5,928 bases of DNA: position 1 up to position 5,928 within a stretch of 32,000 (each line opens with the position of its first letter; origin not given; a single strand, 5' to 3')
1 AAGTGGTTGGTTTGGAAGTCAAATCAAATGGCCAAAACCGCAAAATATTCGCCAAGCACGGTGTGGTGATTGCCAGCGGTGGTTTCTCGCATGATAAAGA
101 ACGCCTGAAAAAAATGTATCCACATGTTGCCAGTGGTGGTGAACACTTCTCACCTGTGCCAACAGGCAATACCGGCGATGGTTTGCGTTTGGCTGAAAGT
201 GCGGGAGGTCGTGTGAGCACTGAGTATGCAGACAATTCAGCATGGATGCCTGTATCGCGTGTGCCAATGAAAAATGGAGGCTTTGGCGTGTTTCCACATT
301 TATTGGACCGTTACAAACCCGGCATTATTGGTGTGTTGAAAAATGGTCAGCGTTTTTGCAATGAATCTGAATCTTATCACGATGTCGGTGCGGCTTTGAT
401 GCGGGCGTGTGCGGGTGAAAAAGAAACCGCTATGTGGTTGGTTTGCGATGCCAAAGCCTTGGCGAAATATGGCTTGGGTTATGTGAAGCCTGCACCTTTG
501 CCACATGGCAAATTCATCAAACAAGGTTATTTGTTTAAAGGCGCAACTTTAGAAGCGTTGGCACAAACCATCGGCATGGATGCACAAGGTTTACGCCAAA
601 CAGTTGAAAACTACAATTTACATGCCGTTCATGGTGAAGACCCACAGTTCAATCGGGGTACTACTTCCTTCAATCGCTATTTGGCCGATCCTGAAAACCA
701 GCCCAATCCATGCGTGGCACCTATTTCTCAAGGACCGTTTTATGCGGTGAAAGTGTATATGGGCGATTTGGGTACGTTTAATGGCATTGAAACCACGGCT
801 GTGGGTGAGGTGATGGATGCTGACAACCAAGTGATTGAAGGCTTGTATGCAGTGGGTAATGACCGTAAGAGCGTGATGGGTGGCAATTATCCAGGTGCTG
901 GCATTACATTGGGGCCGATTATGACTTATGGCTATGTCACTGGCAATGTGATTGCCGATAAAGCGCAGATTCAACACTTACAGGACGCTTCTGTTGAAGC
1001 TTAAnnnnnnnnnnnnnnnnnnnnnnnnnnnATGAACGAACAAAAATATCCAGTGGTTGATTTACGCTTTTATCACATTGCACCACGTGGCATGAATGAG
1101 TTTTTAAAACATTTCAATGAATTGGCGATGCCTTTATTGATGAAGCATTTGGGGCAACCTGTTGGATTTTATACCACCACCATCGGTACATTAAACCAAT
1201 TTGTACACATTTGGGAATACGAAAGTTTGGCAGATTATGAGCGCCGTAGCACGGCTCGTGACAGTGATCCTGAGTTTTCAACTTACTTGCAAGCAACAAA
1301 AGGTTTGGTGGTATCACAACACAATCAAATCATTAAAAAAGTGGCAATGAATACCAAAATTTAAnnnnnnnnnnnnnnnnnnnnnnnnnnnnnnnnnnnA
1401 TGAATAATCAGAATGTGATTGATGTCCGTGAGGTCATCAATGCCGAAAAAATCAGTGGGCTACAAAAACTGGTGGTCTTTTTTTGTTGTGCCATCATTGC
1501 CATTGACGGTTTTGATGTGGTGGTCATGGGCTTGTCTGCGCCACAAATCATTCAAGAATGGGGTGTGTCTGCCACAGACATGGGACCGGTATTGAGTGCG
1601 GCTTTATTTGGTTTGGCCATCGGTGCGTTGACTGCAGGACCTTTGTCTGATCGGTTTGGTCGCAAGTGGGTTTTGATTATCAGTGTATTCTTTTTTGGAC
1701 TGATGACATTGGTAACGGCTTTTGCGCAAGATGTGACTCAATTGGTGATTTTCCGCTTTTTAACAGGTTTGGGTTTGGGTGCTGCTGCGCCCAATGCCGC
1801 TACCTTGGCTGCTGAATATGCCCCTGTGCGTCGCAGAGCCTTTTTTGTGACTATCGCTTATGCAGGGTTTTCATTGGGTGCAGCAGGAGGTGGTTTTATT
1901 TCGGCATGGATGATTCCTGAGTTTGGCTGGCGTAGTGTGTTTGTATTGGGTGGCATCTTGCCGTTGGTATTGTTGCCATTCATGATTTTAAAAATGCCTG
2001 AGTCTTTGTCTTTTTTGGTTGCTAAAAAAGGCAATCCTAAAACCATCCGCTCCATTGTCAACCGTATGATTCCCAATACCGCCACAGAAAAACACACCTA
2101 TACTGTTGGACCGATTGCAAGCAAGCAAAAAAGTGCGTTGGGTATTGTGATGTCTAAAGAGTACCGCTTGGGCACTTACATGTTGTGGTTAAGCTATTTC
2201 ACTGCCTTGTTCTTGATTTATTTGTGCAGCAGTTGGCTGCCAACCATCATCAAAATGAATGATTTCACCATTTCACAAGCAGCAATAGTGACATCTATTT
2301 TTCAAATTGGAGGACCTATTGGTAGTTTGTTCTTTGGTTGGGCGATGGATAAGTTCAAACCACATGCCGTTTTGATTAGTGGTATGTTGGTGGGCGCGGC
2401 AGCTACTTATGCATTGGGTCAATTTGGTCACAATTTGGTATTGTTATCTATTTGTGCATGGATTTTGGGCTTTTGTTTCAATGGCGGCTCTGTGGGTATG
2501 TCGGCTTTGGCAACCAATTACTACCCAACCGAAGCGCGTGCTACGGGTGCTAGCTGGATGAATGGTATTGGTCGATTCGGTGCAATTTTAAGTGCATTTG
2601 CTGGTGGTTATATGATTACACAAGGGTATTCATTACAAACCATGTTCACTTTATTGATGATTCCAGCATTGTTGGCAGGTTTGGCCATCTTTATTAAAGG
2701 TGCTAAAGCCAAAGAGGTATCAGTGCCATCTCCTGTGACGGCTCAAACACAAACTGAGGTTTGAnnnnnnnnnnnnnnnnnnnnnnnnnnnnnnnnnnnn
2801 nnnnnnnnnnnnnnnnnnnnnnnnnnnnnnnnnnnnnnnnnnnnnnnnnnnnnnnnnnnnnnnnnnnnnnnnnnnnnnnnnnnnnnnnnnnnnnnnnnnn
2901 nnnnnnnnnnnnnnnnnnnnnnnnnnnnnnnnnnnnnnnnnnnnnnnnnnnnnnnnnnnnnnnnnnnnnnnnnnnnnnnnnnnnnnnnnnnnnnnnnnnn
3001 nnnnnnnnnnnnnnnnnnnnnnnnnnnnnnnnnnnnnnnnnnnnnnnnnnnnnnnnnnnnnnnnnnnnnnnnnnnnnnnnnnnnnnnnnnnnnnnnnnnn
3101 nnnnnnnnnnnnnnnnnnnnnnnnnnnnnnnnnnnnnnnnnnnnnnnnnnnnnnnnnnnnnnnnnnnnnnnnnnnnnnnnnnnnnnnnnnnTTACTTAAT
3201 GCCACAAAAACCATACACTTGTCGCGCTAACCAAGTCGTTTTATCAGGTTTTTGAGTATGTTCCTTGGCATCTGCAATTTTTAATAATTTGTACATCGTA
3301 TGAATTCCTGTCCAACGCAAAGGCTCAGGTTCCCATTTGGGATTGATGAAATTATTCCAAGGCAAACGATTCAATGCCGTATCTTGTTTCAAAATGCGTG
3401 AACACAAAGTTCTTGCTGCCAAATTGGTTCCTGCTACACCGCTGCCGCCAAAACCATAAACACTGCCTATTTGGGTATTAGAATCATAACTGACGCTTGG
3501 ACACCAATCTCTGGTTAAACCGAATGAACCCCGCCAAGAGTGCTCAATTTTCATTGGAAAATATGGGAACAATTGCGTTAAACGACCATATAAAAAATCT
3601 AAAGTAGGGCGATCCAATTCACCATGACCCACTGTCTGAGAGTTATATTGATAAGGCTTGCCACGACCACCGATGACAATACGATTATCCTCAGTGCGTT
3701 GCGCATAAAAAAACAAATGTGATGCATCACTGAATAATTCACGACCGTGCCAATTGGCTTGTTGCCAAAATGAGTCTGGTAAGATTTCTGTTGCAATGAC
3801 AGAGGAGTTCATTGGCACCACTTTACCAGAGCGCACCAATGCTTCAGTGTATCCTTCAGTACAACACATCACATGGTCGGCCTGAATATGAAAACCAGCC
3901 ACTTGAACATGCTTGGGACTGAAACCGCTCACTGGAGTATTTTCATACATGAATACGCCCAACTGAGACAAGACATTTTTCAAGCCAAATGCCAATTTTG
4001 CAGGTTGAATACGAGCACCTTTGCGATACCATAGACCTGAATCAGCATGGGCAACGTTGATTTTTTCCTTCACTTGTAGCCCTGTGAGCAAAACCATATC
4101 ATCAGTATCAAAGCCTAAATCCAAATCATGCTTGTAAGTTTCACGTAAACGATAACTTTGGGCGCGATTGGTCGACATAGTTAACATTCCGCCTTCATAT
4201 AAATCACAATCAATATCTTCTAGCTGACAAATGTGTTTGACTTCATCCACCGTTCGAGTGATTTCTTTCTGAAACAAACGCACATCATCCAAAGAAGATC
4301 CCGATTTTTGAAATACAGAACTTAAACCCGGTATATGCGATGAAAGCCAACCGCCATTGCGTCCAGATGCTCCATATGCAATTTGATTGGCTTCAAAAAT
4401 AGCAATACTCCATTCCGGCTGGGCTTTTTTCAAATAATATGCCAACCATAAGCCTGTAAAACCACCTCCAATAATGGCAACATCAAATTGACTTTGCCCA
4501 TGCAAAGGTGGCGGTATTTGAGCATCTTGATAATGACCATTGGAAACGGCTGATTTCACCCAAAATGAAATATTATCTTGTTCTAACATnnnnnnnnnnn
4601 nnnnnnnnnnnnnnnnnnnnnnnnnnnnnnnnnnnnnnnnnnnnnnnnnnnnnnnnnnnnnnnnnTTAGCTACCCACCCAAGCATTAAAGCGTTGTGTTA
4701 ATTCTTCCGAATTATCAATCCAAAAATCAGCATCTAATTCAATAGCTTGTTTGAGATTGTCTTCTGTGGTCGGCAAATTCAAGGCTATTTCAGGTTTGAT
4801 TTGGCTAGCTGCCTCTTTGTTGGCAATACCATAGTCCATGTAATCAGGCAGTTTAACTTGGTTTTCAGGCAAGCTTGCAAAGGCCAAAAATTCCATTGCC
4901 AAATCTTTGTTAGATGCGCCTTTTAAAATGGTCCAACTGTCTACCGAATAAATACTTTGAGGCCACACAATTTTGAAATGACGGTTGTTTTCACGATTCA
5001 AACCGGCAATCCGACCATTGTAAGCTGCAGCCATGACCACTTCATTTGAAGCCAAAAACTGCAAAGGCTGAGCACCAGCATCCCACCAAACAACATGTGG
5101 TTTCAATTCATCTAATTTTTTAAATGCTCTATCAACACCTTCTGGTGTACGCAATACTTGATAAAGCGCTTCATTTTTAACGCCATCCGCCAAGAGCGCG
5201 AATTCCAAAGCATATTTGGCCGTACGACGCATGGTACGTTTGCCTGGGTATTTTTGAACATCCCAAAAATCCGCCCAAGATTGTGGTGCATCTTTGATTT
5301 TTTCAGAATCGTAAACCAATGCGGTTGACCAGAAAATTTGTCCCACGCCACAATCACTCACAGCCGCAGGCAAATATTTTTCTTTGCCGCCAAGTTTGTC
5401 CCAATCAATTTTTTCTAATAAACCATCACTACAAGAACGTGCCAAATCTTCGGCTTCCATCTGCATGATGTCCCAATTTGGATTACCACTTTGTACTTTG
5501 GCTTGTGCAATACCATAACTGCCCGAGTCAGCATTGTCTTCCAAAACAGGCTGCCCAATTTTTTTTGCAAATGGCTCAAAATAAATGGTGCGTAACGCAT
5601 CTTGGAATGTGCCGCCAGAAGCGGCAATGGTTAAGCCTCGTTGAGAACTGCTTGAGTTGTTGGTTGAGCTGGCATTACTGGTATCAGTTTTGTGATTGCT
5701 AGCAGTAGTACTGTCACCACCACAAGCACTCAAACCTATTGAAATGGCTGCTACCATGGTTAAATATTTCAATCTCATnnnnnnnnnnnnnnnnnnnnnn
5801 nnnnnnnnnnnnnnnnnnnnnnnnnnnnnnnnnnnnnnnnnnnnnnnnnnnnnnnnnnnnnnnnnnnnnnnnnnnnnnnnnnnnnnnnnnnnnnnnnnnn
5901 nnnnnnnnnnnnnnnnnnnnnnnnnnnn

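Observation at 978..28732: Over-represented 11-14-mer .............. arranged as inverted-pair terminators: a candidate DNA uptake sequence dialect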

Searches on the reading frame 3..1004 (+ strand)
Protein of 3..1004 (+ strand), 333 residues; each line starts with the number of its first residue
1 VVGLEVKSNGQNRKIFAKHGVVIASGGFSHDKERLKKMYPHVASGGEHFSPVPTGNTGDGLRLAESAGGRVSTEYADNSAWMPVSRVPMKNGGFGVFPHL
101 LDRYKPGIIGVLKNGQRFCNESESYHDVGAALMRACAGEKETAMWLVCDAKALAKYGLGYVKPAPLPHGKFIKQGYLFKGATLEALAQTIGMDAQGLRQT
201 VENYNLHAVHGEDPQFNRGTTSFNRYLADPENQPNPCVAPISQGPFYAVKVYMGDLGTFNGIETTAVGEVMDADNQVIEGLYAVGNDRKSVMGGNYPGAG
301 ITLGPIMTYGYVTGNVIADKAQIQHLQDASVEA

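Call 11: search_protein_families(library=pfam, proteins=[window:3-1004:+])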
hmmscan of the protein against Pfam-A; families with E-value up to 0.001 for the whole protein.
window:3-1004:+ (333 aa): 1 family
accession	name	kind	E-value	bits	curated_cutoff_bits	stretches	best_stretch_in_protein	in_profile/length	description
PF00890.30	FAD_binding_2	-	1.9e-56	192.5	20.4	1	2-303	176-414/414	FAD binding domain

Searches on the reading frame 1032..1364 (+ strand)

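Call 11: search_protein_families(library=pfam, proteins=[window:1032-1364:+])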
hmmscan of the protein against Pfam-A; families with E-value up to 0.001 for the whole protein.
window:1032-1364:+ (110 aa): 1 family
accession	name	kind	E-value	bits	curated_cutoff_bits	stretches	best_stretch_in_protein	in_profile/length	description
PF07978.19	NIPSNAP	-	8.1e-25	87.4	22.3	1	10-105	2-99/102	NIPSNAP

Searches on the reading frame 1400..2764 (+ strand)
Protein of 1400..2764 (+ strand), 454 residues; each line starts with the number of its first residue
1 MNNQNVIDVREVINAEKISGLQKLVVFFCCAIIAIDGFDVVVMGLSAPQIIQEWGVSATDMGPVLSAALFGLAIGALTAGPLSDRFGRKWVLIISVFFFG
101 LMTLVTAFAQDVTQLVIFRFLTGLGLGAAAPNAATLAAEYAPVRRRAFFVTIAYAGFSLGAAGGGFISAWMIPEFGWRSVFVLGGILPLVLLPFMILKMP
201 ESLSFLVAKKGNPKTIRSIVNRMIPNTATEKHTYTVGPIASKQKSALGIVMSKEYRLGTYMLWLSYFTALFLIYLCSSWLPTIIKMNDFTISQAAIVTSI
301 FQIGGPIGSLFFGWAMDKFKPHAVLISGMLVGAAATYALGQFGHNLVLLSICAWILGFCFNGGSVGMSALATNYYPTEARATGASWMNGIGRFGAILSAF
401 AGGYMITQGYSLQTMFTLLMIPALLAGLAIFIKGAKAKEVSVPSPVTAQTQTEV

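Call 11: search_protein_families(library=pfam, proteins=[window:1400-2764:+])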
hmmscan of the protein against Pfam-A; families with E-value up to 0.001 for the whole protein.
window:1400-2764:+ (454 aa): 3 families
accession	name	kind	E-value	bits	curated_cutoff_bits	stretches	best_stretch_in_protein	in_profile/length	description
PF07690.21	MFS_1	-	1.6e-53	182.3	33.4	2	32-283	4-228/347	Major Facilitator Superfamily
PF00083.30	Sugar_tr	-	2.1e-29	103.2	22.3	2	57-223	44-215/452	Sugar (and other) transporter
PF06779.20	MFS_4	-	5.4e-09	36.3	26.3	1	48-201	17-173/364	Uncharacterised MFS-type transporter YbfB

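Call 32: find_encoding_contigs(protein=window:1400-2764:+, flank=10000, max_places=4)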
Protein window:1400-2764:+ (454 aa): 5 contigs read that carry it; 4 places shown.
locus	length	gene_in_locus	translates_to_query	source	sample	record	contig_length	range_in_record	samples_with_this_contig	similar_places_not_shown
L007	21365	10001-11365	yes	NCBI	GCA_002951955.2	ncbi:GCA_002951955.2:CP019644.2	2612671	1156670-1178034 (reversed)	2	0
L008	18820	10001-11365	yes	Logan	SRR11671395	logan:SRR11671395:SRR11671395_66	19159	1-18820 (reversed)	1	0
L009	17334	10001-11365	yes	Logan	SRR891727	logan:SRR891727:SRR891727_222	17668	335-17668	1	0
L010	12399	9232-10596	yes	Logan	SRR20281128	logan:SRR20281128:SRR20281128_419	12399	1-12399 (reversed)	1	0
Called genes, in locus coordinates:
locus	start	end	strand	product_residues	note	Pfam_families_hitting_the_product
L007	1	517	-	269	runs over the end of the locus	PF09339:HTH_IclR, PF01614:IclR_C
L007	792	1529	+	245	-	PF00106:adh_short, PF08659:KR, PF13561:adh_short_C2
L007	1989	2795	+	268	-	PF08501:Shikimate_dh_N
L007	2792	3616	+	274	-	PF01261:AP_endonuc_2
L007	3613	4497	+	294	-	PF01946:Thi4 (weak), PF00890:FAD_binding_2, PF01266:DAO, PF03486:HI0933_like (weak), PF07992:Pyr_redox_2 (weak), PF12831:FAD_oxidored, PF13450:NAD_binding_8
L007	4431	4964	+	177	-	PF00890:FAD_binding_2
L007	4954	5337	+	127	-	PF00890:FAD_binding_2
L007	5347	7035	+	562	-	PF00890:FAD_binding_2, PF01266:DAO (weak), PF03486:HI0933_like (weak), PF12831:FAD_oxidored, PF13450:NAD_binding_8 (weak)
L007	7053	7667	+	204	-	PF07978:NIPSNAP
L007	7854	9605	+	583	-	PF00890:FAD_binding_2, PF01266:DAO, PF01946:Thi4 (faint), PF03486:HI0933_like (faint), PF07992:Pyr_redox_2 (weak), PF12831:FAD_oxidored, PF13450:NAD_binding_8 (weak)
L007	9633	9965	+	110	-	PF07978:NIPSNAP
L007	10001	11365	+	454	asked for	PF00083:Sugar_tr, PF07690:MFS_1, PF06779:MFS_4, PF07690:MFS_1, PF00083:Sugar_tr (weak)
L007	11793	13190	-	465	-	PF01266:DAO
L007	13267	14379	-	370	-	PF01547:SBP_bac_1, PF13416:SBP_bac_8, PF13343:SBP_bac_6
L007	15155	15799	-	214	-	PF00156:Pribosyltran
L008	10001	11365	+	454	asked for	PF00083:Sugar_tr, PF07690:MFS_1, PF06779:MFS_4, PF07690:MFS_1, PF00083:Sugar_tr (weak)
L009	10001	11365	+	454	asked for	PF00083:Sugar_tr, PF07690:MFS_1, PF06779:MFS_4, PF07690:MFS_1, PF00083:Sugar_tr (weak)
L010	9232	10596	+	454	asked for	PF00083:Sugar_tr, PF07690:MFS_1, PF06779:MFS_4, PF07690:MFS_1, PF00083:Sugar_tr (weak)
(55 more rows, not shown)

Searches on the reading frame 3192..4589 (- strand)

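Call 11: search_protein_families(library=pfam, proteins=[window:3192-4589:-])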
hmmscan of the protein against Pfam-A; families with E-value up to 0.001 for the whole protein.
window:3192-4589:- (465 aa): 2 families
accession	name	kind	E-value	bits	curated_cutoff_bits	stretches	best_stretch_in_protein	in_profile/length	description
PF01266.30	DAO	-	2.8e-50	172.3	27.9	1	36-396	1-351/353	FAD dependent oxidoreductase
PF01946.23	Thi4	-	4.9e-05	23.1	26.2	1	34-85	17-66/235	Thi4 family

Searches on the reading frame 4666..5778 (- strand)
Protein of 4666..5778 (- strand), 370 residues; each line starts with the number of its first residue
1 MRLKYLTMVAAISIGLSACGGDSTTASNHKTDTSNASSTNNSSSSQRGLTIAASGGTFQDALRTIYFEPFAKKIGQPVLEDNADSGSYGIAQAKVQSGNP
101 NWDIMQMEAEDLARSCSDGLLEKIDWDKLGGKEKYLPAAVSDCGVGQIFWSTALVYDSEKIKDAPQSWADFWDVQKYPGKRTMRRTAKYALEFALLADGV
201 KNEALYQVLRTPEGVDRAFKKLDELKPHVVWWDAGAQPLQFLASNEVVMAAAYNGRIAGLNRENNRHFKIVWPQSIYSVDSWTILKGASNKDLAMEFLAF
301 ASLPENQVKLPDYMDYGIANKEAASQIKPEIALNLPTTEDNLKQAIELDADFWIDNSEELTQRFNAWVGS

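Call 11: search_protein_families(library=pfam, proteins=[window:4666-5778:-])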
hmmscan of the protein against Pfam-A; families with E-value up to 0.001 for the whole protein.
window:4666-5778:- (370 aa): 3 families
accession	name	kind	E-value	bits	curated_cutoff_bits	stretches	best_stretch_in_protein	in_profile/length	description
PF13416.11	SBP_bac_8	-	5.5e-39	135.1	27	1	91-325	28-267/279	Bacterial extracellular solute-binding protein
PF01547.30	SBP_bac_1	-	1.3e-09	38.9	26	1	85-307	32-306/307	Bacterial extracellular solute-binding protein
PF13343.11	SBP_bac_6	-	3.1e-08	33.8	24.6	1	153-338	66-239/245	Bacterial extracellular solute-binding protein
